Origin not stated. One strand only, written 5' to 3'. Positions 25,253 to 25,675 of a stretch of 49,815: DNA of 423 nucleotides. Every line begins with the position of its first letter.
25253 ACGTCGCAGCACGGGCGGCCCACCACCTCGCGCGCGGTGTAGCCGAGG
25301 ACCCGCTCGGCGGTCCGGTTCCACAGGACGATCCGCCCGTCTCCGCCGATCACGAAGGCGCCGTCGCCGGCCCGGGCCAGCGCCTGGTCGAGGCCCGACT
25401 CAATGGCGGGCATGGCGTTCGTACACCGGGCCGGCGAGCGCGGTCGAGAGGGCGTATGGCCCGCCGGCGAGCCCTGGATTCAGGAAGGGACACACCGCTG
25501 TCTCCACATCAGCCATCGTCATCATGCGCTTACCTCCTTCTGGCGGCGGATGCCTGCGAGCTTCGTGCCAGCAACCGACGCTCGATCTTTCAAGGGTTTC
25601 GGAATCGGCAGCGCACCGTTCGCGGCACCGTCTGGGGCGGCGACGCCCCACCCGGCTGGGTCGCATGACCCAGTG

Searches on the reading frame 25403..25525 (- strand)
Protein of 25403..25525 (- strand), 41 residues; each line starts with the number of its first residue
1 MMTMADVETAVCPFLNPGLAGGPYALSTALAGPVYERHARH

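Call 5: search_protein_families(library=pfam, proteins=[window:25403-25522:-], max_evalue=1)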
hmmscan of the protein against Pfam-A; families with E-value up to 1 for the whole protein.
seq(40 aa): 0 families

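Call 6: search_protein_families(library=ncbifam, proteins=[window:25403-25522:-], max_evalue=1)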
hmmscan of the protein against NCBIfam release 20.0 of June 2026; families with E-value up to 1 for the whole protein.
seq(40 aa): 0 families

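Call 48: list_cluster_members(proteins=[window:25403-25525:-, window:25403-25522:-, window:25403-25516:-, window:28439-28660:-, window:28197-28433:-])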
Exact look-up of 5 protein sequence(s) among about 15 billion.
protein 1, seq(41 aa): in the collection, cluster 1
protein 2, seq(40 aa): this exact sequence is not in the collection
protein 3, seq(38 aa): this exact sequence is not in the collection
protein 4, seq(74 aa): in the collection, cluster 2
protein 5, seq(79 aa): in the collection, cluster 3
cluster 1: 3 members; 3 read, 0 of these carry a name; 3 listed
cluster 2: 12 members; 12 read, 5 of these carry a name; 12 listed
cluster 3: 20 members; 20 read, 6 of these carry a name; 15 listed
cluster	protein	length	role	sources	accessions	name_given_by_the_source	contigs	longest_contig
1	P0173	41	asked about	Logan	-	-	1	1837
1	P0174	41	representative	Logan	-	-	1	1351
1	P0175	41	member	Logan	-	-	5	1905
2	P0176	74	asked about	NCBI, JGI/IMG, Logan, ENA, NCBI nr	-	-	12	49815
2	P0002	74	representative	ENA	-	-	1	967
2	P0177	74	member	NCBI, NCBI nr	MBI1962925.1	MAG: hypothetical protein HYS37_06120 [Candidatus Rokubacteria bacterium] | hypothetical protein [Candidatus Rokubacteria bacterium]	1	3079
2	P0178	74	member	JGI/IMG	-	hypothetical protein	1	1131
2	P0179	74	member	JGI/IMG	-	hypothetical protein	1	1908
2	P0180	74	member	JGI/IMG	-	hypothetical protein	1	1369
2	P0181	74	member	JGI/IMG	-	hypothetical protein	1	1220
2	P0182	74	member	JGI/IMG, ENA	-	-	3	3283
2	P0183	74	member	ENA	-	-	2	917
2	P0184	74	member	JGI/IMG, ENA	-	-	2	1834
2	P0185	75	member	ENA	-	-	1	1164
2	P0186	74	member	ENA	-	-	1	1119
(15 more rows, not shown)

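Call 50: find_encoding_contigs(protein=P0175, flank=2000, max_places=5)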
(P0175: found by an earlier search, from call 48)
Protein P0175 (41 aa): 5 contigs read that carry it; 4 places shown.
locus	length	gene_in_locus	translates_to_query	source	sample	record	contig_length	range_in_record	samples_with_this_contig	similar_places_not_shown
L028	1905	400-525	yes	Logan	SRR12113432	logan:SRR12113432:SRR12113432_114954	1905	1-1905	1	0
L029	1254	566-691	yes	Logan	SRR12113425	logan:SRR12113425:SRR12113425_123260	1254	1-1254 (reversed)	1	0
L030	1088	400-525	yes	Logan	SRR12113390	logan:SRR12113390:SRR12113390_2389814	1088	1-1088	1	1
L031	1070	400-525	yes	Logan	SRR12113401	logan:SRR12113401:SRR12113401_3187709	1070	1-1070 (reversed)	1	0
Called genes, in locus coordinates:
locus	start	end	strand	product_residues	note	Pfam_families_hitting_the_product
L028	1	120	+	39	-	?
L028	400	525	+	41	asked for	-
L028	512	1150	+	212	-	PF00989:PAS, PF08448:PAS_4, PF13426:PAS_9, PF08281:Sigma70_r4_2 (faint), PF00196:GerE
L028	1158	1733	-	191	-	PF00510:COX3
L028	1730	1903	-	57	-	?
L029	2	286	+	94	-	?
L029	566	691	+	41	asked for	-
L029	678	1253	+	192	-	?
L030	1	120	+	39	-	?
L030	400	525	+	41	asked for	-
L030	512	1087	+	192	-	?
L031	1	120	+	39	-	?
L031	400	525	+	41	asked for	-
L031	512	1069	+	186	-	?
